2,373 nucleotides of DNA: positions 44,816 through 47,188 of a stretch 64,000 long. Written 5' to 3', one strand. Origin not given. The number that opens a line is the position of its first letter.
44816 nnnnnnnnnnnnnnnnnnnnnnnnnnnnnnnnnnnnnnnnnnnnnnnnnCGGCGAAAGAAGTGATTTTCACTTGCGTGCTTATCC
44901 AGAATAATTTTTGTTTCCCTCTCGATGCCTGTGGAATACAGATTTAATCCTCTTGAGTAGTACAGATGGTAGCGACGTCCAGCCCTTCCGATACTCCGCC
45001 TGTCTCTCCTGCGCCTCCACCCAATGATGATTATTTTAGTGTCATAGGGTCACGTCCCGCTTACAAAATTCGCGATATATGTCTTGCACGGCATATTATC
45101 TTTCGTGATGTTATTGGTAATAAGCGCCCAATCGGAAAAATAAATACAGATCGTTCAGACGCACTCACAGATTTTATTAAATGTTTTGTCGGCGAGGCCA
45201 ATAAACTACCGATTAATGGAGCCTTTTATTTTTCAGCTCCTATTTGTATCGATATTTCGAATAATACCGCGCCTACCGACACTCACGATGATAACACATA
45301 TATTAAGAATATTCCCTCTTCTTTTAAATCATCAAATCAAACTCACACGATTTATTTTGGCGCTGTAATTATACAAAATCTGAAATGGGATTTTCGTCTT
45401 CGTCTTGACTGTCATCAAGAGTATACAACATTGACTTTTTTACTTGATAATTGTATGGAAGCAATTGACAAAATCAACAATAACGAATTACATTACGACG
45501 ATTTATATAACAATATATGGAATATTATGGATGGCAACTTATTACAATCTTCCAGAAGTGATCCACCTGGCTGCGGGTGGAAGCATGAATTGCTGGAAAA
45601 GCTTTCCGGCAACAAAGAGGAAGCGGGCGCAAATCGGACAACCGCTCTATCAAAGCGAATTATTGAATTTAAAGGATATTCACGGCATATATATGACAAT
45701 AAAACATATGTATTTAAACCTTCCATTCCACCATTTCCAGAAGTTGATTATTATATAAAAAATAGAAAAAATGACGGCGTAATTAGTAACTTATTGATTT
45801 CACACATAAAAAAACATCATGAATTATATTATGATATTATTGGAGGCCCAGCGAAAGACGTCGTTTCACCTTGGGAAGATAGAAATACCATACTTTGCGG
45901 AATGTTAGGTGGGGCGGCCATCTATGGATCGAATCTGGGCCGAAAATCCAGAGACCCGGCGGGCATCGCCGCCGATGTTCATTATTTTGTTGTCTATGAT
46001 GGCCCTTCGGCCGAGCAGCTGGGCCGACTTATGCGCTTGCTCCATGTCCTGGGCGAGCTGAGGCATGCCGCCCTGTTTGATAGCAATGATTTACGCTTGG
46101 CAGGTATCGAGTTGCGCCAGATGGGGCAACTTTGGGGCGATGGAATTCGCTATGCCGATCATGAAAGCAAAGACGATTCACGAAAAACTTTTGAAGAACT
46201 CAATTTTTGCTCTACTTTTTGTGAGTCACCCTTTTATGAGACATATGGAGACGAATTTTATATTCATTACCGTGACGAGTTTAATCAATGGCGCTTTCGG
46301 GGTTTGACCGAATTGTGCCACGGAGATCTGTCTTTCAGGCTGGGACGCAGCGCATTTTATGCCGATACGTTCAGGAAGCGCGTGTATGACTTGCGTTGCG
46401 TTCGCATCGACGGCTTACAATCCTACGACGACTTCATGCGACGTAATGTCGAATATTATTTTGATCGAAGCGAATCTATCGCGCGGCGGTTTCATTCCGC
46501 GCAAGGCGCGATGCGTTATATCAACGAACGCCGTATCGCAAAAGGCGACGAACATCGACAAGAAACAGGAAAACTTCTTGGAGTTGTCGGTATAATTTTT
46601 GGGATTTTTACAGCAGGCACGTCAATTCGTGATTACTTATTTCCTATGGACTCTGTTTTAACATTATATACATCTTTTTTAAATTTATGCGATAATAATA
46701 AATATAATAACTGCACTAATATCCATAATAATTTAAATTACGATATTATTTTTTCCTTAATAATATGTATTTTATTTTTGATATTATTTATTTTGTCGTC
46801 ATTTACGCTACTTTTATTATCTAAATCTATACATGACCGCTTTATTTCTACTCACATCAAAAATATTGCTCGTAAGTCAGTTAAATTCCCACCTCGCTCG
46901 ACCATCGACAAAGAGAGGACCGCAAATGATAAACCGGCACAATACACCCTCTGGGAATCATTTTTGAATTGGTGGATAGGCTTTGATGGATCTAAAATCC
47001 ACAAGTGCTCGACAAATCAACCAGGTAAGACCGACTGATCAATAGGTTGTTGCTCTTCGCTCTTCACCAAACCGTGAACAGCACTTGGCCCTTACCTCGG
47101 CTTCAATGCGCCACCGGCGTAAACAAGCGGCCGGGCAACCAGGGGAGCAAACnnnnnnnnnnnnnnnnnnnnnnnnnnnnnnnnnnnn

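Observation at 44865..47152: AT-rich single-gene insertion between thiC and a glcG-like gene, encoding an expanded DUF3422-like membrane protein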

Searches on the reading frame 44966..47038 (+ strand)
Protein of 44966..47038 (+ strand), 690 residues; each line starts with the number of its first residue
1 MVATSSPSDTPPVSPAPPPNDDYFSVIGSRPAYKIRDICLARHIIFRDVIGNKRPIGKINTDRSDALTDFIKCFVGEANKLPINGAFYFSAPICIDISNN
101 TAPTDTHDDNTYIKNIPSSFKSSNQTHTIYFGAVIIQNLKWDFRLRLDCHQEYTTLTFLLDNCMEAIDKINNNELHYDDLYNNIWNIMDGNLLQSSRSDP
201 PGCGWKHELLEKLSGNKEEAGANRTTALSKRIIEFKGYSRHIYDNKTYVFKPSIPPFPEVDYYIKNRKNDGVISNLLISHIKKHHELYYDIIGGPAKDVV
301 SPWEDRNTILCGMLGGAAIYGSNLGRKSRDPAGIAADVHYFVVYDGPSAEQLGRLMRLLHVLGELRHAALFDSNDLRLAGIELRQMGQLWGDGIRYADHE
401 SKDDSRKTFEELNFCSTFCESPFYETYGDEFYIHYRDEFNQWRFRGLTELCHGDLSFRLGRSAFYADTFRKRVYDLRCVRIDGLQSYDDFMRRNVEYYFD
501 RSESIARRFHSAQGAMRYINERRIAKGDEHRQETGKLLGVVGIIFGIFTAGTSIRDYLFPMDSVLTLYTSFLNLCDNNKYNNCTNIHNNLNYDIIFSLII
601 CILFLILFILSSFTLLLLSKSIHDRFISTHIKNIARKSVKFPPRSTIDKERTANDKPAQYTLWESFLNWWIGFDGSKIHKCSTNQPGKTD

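Call 3: search_protein_families(library=pfam, proteins=[window:44966-47038:+], max_evalue=1)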
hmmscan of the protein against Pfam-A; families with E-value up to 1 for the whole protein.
window:44966-47038:+ (690 aa): 3 families
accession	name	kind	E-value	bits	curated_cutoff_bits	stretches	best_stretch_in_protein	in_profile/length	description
PF11902.13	DUF3422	-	3.6e-05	23.5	25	1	455-507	259-311/418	Protein of unknown function (DUF3422)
PF13273.12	DUF4064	-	0.073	13.7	32.1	1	536-614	6-80/102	Protein of unknown function (DUF4064)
PF04165.18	DUF401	-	0.083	12.6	24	1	558-639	172-255/393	Protein of unknown function (DUF401)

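Call 4: search_protein_families(library=ncbifam, proteins=[window:44966-47038:+], max_evalue=10)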
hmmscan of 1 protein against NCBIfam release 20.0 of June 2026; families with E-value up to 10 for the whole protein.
window:44966-47038:+ (690 aa): 1 family
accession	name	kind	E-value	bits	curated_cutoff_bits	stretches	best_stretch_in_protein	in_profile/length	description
TIGR00529.1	AF0261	hypoth_equivalog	0.17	11.2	378.4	1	558-639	171-254/387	TIGR00529 family membrane protein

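Call 5: search_protein_families(library=padloc, proteins=[window:44966-47038:+], max_evalue=10)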
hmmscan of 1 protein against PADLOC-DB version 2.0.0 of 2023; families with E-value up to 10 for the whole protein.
window:44966-47038:+ (690 aa): 0 families

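Call 6: find_homologous_proteins(query=window:44966-47038:+, max_evalue=0.001)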
Query window:44966-47038:+ (690 aa): 15 proteins with E <= 0.001 among 6463 candidates.
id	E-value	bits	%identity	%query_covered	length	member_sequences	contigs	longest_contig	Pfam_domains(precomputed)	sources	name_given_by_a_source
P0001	0.0e+0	1632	100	100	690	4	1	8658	-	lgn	-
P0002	1.4e-160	554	56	72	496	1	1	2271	PF11902.14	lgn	-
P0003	9.3e-123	429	58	52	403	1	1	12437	-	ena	-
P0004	5.8e-28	116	27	76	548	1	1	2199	PF11902.14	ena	-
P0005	6.8e-25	105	27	46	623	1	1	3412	PF11902.14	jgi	jgi:hypothetical protein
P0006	3.4e-22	97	27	58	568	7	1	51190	PF11902.14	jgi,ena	-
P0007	4.9e-21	93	25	70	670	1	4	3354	-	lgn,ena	-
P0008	4.9e-20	89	23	70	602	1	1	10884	PF11902.14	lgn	-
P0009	8.5e-20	89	25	53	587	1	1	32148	PF11902.14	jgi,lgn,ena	jgi:hypothetical protein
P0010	1.5e-19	88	27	71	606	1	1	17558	-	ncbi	-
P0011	2.9e-19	87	33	29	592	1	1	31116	PF11902.14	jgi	jgi:Protein of unknown function (DUF3422)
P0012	3.7e-18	83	25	70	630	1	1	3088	PF11902.14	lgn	-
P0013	2.9e-17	80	24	70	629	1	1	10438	PF11902.14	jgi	jgi:hypothetical protein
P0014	1.2e-16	78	24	70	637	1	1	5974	PF11902.14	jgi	jgi:Protein of unknown function (DUF3422)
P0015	1.7e-10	58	41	13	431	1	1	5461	-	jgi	jgi:hypothetical protein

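Call 11: find_encoding_contigs(protein=P0001, flank=10000)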
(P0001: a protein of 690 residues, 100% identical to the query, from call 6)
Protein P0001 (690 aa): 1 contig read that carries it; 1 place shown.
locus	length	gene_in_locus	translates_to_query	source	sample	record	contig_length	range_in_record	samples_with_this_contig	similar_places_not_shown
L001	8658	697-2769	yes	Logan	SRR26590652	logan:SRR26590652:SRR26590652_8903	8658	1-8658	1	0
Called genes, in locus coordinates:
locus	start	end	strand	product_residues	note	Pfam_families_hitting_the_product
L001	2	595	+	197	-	?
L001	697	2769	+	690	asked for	-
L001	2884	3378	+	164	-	PF03928:HbpS-like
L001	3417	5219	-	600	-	PF13522:GATase_6, PF13537:GATase_7, PF00733:Asn_synthase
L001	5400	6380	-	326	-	PF01544:CorA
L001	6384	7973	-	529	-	PF01935:DUF87 (weak), PF05872:HerA_C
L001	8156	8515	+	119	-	PF11075:DUF2780 (weak)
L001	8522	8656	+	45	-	?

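Call 12: find_encoding_contigs(protein=P0003, flank=10000)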
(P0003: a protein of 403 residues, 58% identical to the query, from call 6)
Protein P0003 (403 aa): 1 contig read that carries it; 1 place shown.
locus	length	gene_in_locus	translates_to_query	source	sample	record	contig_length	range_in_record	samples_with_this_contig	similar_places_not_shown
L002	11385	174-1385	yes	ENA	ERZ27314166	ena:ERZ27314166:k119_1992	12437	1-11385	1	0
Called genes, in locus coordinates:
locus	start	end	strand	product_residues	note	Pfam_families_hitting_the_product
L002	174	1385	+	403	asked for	-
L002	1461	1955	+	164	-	PF03928:HbpS-like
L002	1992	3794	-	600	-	PF13522:GATase_6, PF13537:GATase_7, PF00733:Asn_synthase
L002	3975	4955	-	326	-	PF01544:CorA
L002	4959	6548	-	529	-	PF01935:DUF87, PF05872:HerA_C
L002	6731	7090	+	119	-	PF11075:DUF2780 (weak)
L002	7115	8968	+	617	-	PF01642:MM_CoA_mutase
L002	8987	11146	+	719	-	PF01642:MM_CoA_mutase, PF02310:B12-binding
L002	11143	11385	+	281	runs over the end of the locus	PF01541:GIY-YIG (faint)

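Call 13: find_encoding_contigs(protein=P0002, flank=10000)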
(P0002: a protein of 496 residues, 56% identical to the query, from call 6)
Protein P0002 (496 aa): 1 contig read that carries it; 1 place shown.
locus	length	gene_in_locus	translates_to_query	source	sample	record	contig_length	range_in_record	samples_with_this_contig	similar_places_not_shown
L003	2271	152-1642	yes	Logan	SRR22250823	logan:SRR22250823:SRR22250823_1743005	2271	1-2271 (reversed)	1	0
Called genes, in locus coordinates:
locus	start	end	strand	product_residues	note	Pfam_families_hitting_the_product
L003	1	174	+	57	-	?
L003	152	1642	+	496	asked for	PF11902:DUF3422 (faint)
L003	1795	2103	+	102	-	-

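Call 30: search_solved_structures(query=window:44966-47038:+, max_evalue=10)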
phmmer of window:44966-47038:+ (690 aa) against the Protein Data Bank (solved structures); distinct sequences matched with E-value up to 10: 0.

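Call 31: find_encoding_contigs(protein=P0006, flank=8000, max_places=2)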
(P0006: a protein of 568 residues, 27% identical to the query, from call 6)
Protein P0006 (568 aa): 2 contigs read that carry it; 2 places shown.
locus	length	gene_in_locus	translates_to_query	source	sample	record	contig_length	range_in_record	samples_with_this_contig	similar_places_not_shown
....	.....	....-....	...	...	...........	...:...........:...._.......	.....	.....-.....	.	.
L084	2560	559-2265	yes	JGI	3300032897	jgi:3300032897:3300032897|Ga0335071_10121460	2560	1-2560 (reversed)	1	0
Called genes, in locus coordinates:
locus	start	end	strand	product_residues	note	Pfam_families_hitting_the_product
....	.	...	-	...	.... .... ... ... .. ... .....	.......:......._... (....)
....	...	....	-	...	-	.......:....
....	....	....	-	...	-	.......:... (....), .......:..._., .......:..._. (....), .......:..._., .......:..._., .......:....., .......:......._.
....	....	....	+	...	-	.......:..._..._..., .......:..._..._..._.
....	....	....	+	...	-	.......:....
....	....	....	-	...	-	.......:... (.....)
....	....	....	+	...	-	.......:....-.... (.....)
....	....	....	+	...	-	-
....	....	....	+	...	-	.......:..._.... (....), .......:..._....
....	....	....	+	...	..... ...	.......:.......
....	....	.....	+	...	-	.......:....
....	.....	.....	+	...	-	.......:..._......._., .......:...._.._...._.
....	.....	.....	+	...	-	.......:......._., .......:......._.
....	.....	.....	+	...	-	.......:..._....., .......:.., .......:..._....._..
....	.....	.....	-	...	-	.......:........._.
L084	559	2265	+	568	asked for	PF11902:DUF3422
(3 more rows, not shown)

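Call 32: find_encoding_contigs(protein=P0009, flank=8000, max_places=2)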
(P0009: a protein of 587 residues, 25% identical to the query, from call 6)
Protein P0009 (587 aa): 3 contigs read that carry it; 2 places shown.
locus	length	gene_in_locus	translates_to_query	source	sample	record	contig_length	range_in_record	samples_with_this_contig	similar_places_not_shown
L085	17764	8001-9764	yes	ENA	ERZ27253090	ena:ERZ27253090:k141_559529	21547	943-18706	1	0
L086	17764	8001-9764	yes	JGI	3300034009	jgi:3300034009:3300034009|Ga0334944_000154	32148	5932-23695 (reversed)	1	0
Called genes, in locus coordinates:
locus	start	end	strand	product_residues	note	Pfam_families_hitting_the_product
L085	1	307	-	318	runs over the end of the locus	PF13449:Phytase-like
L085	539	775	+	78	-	-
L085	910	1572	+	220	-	-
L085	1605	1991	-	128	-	PF06094:GGACT (weak)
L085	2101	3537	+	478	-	PF18294:Pept_S41_N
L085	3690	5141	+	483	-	PF03572:Peptidase_S41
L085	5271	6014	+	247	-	-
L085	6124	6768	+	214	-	PF00160:Pro_isomerase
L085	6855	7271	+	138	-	-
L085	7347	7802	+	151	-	PF01243:PNPOx_N, PF16242:Pyrid_ox_like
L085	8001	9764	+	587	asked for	PF11902:DUF3422 (weak)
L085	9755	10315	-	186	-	PF13302:Acetyltransf_3, PF00583:Acetyltransf_1 (weak)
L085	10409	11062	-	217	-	PF03544:TonB_C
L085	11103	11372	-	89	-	PF00903:Glyoxalase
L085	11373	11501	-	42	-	PF00903:Glyoxalase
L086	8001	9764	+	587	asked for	PF11902:DUF3422 (weak)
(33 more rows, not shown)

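Call 33: find_encoding_contigs(protein=P0011, flank=8000, max_places=2)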
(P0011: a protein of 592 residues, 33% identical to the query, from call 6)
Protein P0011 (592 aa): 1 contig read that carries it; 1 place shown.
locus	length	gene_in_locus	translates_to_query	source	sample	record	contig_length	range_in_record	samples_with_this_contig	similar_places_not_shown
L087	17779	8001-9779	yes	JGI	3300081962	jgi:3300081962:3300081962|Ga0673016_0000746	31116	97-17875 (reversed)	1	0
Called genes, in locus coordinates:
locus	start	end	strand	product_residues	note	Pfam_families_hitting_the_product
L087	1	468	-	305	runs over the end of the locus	PF00106:adh_short, PF08659:KR, PF13561:adh_short_C2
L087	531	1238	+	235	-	PF13577:SnoaL_4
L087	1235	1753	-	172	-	PF13527:Acetyltransf_9, PF00583:Acetyltransf_1, PF13508:Acetyltransf_7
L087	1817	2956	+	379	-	PF04909:Amidohydro_2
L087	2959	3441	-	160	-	PF01047:MarR, PF12802:MarR_2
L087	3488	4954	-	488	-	PF03055:RPE65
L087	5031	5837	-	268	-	PF27522:YDMC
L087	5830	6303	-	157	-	PF12802:MarR_2, PF01047:MarR, PF13412:HTH_24 (weak)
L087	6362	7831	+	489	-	PF03055:RPE65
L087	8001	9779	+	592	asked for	PF11902:DUF3422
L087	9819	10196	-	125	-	-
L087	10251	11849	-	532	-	PF07690:MFS_1, PF03137:OATP (weak), PF07690:MFS_1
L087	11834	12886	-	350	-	PF04909:Amidohydro_2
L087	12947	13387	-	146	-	PF13366:PDDEXK_3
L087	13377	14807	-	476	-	PF00171:Aldedh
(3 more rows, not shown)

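Call 34: find_encoding_contigs(protein=P0010, flank=8000, max_places=2)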
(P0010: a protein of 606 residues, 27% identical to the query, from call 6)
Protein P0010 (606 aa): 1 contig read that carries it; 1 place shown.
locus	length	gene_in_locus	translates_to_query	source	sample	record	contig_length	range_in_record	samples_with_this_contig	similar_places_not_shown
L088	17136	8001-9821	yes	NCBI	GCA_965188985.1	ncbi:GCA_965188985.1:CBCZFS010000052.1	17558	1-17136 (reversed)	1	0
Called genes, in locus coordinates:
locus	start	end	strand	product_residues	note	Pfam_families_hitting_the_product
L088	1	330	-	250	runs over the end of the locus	?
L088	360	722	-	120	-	-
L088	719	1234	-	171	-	PF01842:ACT, PF22629:ACT_AHAS_ss, PF13710:ACT_5, PF10369:ALS_ss_C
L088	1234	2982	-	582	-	PF02776:TPP_enzyme_N, PF00205:TPP_enzyme_M, PF02775:TPP_enzyme_C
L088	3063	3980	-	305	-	PF01715:IPPT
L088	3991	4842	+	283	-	PF00702:Hydrolase, PF12710:HAD, PF08282:Hydrolase_3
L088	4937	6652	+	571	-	PF05960:DUF885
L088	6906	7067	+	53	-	-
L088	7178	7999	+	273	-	-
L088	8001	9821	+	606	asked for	-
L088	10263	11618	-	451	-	PF07969:Amidohydro_3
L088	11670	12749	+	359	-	PF00724:Oxidored_FMN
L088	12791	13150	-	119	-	PF13356:Arm-DNA-bind_3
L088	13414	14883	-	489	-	PF04389:Peptidase_M28, PF01546:Peptidase_M20, PF07687:M20_dimer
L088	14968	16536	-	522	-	PF07396:Porin_O_P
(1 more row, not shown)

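Call 41: search_protein_families(library=pfam, proteins=[P0004, P0007, P0010, P0002, P0003], max_evalue=0.1)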
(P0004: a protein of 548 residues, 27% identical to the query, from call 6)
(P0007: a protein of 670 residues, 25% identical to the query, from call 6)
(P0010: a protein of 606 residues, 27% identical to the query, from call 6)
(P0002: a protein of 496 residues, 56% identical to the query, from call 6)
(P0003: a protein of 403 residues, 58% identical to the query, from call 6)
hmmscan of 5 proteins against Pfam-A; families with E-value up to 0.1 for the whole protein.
P0004 (548 aa): 1 family
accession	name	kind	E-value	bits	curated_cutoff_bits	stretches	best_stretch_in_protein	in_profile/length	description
PF11902.13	DUF3422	-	1.9e-21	77.1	25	1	271-489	145-376/418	Protein of unknown function (DUF3422)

P0007 (670 aa): 2 families
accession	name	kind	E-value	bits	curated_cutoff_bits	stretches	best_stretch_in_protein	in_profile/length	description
PF11902.13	DUF3422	-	0.00037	20.2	25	1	326-499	171-323/418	Protein of unknown function (DUF3422)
PF09763.15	Sec3_CC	-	0.076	13.3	27.1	0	525-562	71-108/133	Exocyst complex component Sec3, coiled-coil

P0010 (606 aa): 1 family
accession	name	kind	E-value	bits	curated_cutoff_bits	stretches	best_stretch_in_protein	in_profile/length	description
PF11902.13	DUF3422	-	0.00035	20.3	25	1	394-490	227-323/418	Protein of unknown function (DUF3422)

P0002 (496 aa): 1 family
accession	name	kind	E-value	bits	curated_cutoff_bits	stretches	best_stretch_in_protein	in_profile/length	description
PF11902.13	DUF3422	-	2.7e-09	37.1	25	1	427-468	259-300/418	Protein of unknown function (DUF3422)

P0003 (403 aa): 3 families
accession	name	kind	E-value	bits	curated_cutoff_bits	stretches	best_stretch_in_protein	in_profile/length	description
PF11902.13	DUF3422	-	0.00021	21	25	1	141-182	259-300/418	Protein of unknown function (DUF3422)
PF03134.24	TB2_DP1_HVA22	-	0.041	14.2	27.2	1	265-305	19-59/77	TB2/DP1, HVA22 family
PF22571.1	LiaI-LiaF-TM_PspC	-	0.07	13.3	27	0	223-319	33-120/142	PspC transmembrane region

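Call 42: search_protein_representatives(protein=window:44966-47038:+)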
Query: 690 residues. Proteins with E-value up to 0.001 (for the whole library): 329; up to 1e-10: 138; up to 1e-30: 7. The best 150 are listed.
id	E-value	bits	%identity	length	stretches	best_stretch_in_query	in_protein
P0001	0.0e+00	1631.5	100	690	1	1-690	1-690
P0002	4.6e-161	553.9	60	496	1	23-524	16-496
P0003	3.0e-123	428.9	63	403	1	313-656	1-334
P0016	3.0e-62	227.2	42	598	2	282-553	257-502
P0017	1.0e-56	209.0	42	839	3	443-558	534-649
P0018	2.0e-51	191.4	44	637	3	298-534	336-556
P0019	1.5e-47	178.7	41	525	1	122-559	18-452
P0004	1.9e-28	115.6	42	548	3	300-386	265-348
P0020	2.7e-28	115.0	44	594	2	303-524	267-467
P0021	3.9e-26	107.9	39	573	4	267-387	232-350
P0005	2.1e-25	105.4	42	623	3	300-388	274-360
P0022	3.3e-25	104.8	46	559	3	306-387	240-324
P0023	9.1e-25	103.4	33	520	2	273-392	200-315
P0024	5.2e-24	100.8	34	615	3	304-388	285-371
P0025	5.8e-24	100.7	42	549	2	304-514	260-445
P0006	1.1e-22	96.5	43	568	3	292-386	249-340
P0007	1.6e-21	92.7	33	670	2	278-512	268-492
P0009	2.7e-20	88.6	36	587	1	294-513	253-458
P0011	9.3e-20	86.8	41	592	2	307-385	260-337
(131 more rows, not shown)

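Call 43: find_homologous_proteins(query=A3, max_evalue=1e-10)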
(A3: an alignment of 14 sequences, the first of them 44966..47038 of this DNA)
Query A3 (14 sequences) (690 aa, profile of the alignment): 16 proteins with E <= 1e-10 among 7480 candidates.
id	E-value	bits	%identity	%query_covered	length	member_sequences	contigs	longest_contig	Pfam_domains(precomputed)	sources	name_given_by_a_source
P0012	3.2e-223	761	25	70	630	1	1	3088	PF11902.14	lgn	-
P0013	4.3e-223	760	24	70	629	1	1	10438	PF11902.14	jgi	jgi:hypothetical protein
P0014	1.0e-218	746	24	70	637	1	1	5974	PF11902.14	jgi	jgi:Protein of unknown function (DUF3422)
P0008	5.4e-217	740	23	70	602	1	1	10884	PF11902.14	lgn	-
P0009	2.6e-212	725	25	53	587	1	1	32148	PF11902.14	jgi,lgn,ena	jgi:hypothetical protein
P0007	4.5e-207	707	25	70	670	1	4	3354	-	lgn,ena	-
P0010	4.0e-193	661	27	71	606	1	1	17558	-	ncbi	-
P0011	2.0e-185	636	33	29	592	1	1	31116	PF11902.14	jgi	jgi:Protein of unknown function (DUF3422)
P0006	1.9e-167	576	27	58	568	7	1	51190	PF11902.14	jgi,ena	-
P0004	5.2e-163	562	27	76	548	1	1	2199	PF11902.14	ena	-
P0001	4.8e-161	555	100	100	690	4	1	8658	-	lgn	-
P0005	8.9e-155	535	27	46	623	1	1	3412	PF11902.14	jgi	jgi:hypothetical protein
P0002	2.5e-150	520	56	72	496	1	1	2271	PF11902.14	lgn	-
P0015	1.2e-94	336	41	13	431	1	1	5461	-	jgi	jgi:hypothetical protein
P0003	2.5e-87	312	58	52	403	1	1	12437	-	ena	-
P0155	5.0e-39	152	24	27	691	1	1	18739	-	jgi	jgi:hypothetical protein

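Call 52: search_solved_structures(query=A4, max_evalue=10)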
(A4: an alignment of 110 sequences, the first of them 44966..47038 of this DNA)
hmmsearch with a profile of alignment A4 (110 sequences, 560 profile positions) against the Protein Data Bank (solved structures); distinct sequences matched with E-value up to 10: 9.
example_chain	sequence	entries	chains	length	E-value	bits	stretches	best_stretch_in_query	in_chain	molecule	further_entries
6qeq_A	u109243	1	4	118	0.096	14.6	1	324-388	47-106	PcfF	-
6gaj_A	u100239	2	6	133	0.14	14.1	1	430-460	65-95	Outer capsid protein sigma-1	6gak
6gao_A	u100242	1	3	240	0.58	12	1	430-464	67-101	Outer capsid protein sigma-1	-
9qtq_M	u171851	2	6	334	1.6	10.5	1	484-550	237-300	Tetrahydromethanopterin S-methyltransferase subunit E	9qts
8z7r_A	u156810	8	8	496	2.5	10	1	483-539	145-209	Thiamine transporter 2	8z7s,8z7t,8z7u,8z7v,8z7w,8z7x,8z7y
8s4u_A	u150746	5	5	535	2.7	9.8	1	483-539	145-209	Thiamine transporter 2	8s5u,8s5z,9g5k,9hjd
8xv2_A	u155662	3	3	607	2.8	9.8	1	483-539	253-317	Soluble cytochrome b562,Thiamine transporter 2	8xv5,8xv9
8s5w_A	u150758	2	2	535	3.5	9.5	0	483-539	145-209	Thiamine transporter 2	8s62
8a3k_UNK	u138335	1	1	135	9.8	8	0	334-385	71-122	sc-apCC-4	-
